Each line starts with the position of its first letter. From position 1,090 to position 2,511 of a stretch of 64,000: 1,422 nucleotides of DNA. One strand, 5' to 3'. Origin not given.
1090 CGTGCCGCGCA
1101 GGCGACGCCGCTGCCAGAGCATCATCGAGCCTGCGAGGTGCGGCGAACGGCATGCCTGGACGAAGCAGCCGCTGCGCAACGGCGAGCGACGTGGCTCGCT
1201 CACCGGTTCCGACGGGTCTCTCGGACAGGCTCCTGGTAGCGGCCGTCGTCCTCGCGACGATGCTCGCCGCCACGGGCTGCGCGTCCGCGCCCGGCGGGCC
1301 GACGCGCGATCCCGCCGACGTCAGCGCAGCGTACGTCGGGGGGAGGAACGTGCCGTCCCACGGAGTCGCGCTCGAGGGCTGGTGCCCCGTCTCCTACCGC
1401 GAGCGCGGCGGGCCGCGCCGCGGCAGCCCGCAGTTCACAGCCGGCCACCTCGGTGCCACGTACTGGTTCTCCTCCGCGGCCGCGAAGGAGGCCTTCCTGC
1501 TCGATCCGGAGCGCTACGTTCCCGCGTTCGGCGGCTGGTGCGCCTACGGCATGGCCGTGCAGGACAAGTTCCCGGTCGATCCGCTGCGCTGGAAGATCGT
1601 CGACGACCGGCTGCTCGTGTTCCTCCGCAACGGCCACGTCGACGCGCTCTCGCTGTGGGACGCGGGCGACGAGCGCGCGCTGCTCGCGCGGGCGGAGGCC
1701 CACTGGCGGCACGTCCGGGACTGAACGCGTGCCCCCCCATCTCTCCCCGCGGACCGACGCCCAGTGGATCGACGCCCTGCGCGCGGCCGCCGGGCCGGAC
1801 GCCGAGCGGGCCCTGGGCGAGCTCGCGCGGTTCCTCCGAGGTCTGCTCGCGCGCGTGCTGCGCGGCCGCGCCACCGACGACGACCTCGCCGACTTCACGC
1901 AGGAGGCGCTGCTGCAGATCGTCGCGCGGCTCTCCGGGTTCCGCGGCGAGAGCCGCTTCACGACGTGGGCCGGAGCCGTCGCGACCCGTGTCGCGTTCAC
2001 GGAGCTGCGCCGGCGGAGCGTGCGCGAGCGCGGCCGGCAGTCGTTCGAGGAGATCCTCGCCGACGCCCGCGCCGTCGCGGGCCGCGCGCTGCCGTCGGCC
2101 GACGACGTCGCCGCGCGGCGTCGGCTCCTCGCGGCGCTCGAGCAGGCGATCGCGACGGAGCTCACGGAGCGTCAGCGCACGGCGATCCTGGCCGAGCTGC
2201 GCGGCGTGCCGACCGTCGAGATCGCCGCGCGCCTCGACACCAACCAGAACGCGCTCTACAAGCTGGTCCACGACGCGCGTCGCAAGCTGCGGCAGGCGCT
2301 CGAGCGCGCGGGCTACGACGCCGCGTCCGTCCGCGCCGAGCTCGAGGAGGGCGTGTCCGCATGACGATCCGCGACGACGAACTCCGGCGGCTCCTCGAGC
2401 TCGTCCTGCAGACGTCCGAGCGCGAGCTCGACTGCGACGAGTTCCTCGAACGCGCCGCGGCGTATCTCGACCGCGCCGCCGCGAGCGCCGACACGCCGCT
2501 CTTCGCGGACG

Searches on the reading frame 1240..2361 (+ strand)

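Call 57: search_protein_families(library=pfam, proteins=[window:1240-2361:+], max_evalue=0.01)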
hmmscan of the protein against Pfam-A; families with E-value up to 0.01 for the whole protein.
window:1240-2361:+ (374 aa): 3 families
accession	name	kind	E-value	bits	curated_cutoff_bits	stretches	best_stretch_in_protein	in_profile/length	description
PF04542.20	Sigma70_r2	-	5.5e-07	29.7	24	1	197-260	7-69/71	Sigma-70 region 2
PF08281.18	Sigma70_r4_2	-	3.7e-06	26.9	25.7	1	306-350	9-54/54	Sigma-70, region 4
PF13384.12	HTH_23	-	0.0072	16.6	24.6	0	309-345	3-40/50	Homeodomain-like domain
